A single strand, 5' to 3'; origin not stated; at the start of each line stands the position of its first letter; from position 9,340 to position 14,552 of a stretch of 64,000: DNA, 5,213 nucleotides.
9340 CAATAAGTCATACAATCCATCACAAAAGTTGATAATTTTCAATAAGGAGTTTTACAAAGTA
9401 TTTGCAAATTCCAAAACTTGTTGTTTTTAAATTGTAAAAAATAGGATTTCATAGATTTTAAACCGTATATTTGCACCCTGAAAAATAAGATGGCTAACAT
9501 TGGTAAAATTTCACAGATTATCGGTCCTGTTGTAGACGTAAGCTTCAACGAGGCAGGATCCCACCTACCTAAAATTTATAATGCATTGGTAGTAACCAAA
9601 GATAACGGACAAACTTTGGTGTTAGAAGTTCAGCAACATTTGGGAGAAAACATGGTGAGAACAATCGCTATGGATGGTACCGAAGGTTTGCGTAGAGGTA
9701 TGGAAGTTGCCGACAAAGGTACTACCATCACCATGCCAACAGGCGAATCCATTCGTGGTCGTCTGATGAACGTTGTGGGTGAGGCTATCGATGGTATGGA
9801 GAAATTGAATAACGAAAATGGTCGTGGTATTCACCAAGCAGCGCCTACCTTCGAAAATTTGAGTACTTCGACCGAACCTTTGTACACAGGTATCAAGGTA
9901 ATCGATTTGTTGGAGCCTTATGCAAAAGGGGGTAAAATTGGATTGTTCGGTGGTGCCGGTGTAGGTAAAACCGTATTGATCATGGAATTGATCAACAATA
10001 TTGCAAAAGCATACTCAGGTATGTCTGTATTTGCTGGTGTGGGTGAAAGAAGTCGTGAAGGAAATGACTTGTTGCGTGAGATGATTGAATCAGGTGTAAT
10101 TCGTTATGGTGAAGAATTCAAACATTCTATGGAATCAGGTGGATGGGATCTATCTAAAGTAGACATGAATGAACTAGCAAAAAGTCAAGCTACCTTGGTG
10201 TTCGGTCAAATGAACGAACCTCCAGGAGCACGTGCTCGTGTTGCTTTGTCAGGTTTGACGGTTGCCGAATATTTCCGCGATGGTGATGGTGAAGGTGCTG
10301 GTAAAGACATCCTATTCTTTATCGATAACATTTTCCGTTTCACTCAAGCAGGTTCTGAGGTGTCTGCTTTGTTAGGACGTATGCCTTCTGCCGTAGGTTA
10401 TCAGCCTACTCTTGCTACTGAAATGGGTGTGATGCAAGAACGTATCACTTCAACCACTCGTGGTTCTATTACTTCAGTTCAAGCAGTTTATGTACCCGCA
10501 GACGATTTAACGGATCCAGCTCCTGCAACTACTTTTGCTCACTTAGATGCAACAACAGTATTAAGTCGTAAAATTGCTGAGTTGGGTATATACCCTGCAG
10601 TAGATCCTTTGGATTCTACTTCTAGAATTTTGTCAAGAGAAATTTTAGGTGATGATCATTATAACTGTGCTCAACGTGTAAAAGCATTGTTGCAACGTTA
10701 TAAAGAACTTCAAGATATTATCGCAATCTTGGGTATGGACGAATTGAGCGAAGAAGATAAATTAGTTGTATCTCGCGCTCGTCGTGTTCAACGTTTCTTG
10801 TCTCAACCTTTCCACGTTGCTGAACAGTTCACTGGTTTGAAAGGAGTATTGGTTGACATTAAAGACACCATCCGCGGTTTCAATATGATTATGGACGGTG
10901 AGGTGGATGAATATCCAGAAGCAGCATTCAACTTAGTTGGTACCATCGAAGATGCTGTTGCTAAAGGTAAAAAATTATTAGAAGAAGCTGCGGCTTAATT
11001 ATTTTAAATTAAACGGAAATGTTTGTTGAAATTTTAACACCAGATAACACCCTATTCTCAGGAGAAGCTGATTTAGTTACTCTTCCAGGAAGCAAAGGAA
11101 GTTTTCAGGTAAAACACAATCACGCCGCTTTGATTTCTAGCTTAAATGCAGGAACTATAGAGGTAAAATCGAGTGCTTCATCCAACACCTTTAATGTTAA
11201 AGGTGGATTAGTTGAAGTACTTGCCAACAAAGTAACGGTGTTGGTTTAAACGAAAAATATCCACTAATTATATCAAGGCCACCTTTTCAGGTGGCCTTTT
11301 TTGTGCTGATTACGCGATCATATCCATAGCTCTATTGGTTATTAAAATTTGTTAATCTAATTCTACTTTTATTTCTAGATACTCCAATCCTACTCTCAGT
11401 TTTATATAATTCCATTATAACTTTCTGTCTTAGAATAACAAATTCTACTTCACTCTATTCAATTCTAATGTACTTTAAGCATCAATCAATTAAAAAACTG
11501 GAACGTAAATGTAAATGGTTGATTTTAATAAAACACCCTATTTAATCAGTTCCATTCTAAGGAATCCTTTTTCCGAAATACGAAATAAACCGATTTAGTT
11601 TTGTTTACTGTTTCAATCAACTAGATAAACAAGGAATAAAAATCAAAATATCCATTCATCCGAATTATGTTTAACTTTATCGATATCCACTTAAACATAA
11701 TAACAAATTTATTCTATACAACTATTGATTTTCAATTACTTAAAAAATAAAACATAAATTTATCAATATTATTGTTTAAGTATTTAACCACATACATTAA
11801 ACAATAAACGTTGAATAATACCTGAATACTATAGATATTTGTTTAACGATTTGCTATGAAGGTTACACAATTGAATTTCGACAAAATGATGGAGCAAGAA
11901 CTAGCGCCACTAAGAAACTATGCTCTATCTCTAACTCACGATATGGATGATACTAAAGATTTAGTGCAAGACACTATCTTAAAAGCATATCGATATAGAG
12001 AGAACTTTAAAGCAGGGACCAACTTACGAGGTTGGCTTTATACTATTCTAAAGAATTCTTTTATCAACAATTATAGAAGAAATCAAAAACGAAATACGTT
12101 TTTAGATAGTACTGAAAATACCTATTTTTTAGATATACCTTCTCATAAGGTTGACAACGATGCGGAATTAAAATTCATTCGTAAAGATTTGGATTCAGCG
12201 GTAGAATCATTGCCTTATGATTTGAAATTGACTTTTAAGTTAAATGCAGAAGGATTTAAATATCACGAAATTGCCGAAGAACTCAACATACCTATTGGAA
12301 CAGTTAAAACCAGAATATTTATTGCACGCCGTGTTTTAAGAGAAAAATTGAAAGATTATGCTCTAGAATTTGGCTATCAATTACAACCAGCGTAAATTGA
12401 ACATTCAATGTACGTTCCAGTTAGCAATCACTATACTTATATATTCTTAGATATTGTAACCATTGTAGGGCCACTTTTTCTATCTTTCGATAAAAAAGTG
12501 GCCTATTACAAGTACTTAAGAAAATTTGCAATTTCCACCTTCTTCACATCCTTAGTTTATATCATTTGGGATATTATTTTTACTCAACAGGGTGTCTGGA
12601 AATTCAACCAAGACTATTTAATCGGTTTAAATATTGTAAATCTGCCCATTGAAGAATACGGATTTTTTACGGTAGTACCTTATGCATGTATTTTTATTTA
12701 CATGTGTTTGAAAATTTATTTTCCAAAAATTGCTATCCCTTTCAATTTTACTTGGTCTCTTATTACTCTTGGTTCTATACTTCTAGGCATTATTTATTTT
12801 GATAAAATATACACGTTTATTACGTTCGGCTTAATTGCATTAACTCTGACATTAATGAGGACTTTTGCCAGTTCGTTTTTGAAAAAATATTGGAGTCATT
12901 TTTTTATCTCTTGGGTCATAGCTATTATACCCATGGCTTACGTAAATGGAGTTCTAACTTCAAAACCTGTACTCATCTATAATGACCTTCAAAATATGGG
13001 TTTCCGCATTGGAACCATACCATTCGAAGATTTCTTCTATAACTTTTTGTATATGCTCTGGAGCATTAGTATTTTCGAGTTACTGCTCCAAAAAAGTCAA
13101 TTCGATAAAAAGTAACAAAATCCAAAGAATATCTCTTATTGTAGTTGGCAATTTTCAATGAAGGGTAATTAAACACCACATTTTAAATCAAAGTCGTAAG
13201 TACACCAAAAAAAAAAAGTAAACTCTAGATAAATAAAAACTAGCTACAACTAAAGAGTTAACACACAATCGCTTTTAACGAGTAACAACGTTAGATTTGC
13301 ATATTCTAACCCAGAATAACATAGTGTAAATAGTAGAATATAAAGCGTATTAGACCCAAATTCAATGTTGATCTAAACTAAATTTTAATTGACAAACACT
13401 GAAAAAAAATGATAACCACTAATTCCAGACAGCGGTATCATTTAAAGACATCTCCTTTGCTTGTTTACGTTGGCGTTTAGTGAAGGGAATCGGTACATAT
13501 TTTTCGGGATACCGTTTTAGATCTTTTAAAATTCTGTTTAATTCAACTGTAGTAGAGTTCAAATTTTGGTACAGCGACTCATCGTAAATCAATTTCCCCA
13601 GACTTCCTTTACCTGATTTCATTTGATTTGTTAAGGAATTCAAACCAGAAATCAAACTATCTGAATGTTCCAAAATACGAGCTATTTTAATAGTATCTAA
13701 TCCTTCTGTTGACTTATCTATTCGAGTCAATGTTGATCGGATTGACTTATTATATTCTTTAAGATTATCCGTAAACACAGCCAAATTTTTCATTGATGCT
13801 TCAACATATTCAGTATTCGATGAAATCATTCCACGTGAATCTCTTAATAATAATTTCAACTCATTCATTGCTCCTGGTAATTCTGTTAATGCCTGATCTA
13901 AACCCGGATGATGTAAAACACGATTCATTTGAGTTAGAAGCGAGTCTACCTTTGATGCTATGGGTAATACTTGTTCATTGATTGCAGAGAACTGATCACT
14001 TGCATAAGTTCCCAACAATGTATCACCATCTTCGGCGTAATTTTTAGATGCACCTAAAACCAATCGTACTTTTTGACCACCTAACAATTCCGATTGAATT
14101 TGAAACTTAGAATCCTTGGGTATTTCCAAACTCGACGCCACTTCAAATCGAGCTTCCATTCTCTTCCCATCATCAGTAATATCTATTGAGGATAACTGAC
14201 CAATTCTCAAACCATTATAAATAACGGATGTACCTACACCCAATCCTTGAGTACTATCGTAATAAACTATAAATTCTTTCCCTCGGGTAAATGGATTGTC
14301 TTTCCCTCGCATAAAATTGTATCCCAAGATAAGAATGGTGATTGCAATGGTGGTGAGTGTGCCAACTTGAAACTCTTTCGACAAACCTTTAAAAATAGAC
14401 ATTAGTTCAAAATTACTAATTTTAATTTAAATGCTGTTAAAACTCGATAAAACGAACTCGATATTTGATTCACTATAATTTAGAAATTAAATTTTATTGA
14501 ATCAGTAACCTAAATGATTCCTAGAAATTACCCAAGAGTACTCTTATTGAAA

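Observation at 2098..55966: Exact 12-13-mer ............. recurs seven times on both strands, in three reading frames and in non-coding DNA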

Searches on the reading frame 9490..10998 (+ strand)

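Call 24: search_protein_families(library=pfam, proteins=[window:9490-10998:+], max_evalue=0.00001)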
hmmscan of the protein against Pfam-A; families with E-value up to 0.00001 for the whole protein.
window:9490-10998:+ (502 aa): 3 families
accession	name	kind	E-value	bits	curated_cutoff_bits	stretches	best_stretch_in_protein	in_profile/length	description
PF00006.31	ATP-synt_ab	-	7.6e-64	215.7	29.5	1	134-378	1-213/213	ATP synthase alpha/beta family, nucleotide-binding domain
PF02874.29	ATP-synt_ab_N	-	7.1e-20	71.7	20.9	1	7-77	1-69/69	ATP synthase alpha/beta family, beta-barrel domain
PF22919.1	ATP-synt_VA_C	-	3.8e-18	65.8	24.7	1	384-475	6-100/101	C-terminal domain of V and A type ATP synthase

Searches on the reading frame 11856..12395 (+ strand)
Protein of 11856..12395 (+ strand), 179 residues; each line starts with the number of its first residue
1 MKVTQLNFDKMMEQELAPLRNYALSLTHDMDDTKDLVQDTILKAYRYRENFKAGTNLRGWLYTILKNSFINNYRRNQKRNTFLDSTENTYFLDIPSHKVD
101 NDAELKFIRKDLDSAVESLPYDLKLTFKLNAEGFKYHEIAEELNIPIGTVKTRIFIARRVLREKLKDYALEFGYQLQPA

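Call 24: search_protein_families(library=pfam, proteins=[window:11856-12395:+], max_evalue=0.00001)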
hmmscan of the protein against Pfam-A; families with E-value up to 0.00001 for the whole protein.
window:11856-12395:+ (179 aa): 4 families
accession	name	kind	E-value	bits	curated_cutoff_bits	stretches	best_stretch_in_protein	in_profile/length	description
PF04542.20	Sigma70_r2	-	2.4e-14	53.3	24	1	12-78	2-70/71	Sigma-70 region 2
PF08281.18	Sigma70_r4_2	-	8.7e-10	38.5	25.7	1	110-159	2-52/54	Sigma-70, region 4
PF22029.2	PhyR_sigma2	-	1.3e-07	31.9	27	1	13-65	2-54/55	Sigma2 domain of PhyR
PF04545.22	Sigma70_r4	-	6.4e-06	26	24.1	0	124-163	14-50/50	Sigma-70, region 4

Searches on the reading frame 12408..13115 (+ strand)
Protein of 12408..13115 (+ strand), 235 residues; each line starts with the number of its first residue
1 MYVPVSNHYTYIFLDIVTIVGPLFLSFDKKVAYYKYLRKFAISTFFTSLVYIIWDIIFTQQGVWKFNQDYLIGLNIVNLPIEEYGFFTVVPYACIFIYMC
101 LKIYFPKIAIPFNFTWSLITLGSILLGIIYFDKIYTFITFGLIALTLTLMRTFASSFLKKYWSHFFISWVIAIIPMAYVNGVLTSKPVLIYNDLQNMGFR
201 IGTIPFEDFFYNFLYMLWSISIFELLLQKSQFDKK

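Call 24: search_protein_families(library=pfam, proteins=[window:12408-13115:+], max_evalue=0.00001)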
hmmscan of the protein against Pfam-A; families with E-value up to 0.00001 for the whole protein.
window:12408-13115:+ (235 aa): 1 family
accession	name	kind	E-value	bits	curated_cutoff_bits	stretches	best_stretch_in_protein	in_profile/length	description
PF18916.5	Lycopene_cyc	-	2.3e-35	121.5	27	2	132-226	1-92/92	Lycopene cyclase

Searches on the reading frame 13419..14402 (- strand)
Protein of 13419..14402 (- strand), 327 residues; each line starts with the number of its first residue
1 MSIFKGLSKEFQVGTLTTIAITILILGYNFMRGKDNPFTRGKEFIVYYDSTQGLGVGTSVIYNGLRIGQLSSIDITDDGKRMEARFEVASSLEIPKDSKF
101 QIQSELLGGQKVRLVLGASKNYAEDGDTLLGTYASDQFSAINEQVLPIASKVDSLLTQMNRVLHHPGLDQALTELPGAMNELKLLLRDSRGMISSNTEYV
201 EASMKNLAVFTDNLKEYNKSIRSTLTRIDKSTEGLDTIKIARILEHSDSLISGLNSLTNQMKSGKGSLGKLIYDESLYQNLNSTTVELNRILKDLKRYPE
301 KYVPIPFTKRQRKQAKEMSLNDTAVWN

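Call 24: search_protein_families(library=pfam, proteins=[window:13419-14402:-], max_evalue=0.00001)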
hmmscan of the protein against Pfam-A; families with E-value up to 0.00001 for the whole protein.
window:13419-14402:- (327 aa): 1 family
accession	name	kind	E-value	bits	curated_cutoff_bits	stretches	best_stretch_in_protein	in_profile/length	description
PF02470.25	MlaD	-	1.5e-13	51.2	25.1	1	41-112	2-76/81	MlaD protein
